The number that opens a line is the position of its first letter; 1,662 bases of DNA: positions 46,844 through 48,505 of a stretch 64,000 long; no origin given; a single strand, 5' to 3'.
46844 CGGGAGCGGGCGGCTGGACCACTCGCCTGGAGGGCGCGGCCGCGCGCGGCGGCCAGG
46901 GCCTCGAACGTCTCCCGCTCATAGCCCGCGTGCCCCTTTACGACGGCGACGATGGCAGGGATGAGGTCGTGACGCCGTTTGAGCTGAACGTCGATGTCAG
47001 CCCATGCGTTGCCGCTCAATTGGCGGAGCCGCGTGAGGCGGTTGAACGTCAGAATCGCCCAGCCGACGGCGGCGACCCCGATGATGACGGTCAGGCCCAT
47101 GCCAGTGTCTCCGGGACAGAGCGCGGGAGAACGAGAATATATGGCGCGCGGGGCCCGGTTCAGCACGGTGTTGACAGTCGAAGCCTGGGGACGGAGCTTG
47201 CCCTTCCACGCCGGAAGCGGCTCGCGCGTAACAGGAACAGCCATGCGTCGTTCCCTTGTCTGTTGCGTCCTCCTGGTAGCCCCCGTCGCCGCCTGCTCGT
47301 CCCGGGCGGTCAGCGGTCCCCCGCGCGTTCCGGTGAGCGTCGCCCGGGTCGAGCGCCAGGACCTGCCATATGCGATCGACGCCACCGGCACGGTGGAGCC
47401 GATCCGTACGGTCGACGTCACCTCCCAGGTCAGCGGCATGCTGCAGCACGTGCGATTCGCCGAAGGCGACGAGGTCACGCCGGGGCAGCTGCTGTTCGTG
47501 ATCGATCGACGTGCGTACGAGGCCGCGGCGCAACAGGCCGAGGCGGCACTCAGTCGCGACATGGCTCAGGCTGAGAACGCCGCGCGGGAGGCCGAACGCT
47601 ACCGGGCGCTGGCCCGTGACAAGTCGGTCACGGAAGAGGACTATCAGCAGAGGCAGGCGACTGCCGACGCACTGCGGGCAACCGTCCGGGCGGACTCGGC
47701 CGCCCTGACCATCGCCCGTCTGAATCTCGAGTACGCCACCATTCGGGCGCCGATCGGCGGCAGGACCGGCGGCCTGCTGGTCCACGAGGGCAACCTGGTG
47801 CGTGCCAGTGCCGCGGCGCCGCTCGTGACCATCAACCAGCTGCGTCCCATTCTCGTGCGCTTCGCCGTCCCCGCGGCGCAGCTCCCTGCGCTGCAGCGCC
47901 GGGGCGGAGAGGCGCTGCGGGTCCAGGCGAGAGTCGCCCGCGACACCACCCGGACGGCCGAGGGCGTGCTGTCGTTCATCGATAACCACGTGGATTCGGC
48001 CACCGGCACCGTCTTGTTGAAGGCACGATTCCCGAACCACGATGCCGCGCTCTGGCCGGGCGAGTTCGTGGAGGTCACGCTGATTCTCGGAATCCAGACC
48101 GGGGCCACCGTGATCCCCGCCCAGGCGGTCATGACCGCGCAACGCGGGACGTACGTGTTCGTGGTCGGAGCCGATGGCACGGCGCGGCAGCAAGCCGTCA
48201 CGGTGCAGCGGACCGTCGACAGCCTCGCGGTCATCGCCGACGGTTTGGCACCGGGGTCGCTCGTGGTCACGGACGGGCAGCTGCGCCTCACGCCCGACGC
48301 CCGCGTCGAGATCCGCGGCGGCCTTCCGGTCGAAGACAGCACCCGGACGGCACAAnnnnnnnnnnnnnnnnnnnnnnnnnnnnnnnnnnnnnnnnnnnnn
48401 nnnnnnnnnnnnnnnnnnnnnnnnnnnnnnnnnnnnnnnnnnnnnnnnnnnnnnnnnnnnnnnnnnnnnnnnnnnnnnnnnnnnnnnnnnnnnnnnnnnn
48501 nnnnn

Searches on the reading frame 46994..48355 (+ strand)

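Call 47: search_protein_families(library=ncbifam, proteins=[window:46994-48355:+], max_evalue=1e-15)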
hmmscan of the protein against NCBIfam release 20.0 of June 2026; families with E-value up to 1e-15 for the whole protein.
window:46994-48355:+ (454 aa): 13 families
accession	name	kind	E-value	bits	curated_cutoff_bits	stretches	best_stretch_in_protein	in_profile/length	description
TIGR01730.1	RND_mfp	subfamily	1.9e-79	266.9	94.9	1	114-440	1-321/322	efflux RND transporter periplasmic adaptor subunit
NF008589.1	PRK11556.1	equivalog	1.1e-72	245.1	391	1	104-440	51-387/392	MdtA/MuxA family multidrug efflux RND transporter periplasmic adaptor subunit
NF007132.1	PRK09578.1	equivalog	2.8e-56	191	512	1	84-440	8-375/396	MexX/AxyX family multidrug efflux RND transporter periplasmic adaptor subunit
NF033138.2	RND-peri-MexC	equivalog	4.1e-53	180.9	625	1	92-440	16-371/375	MexC family multidrug efflux RND transporter periplasmic adaptor subunit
NF000272.2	OqxA_adapt_sub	exception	3.8e-49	167.7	835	1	89-430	19-368/391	multidrug efflux RND transporter periplasmic adaptor subunit OqxA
NF045904.1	RND-peri-MexE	equivalog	7e-47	160.2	714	1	85-440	9-368/390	multidrug efflux RND transporter periplasmic adaptor subunit MexE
NF033834.1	RND_adapt_MexA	exception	1.1e-44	153.1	750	1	85-437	7-357/373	multidrug efflux RND transporter periplasmic adaptor subunit MexA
NF011604.1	PRK15030.1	equivalog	2.3e-43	148.7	765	1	114-440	40-375/397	multidrug efflux RND transporter periplasmic adaptor subunit AcrA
NF007362.0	PRK09859.1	equivalog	1.2e-29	103.6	738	1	88-437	12-368/385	multidrug transporter subunit MdtE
TIGR00999.1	8a0102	subfamily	1.6e-28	99.6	319.3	1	158-432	1-270/271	CzcB/NccB family metal efflux transporter periplasmic adaptor subunit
NF008606.0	PRK11578.1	equivalog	4.2e-27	95.2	342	1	84-426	8-362/371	macrolide transporter subunit MacA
NF007850.1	PRK10559.1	equivalog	2.2e-16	59.8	400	1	139-279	40-180/303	p-hydroxybenzoic acid efflux pump subunit AaeA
NF007785.0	PRK10476.1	equivalog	7.3e-16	57.9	376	0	138-226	47-137/347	multidrug transporter subunit MdtN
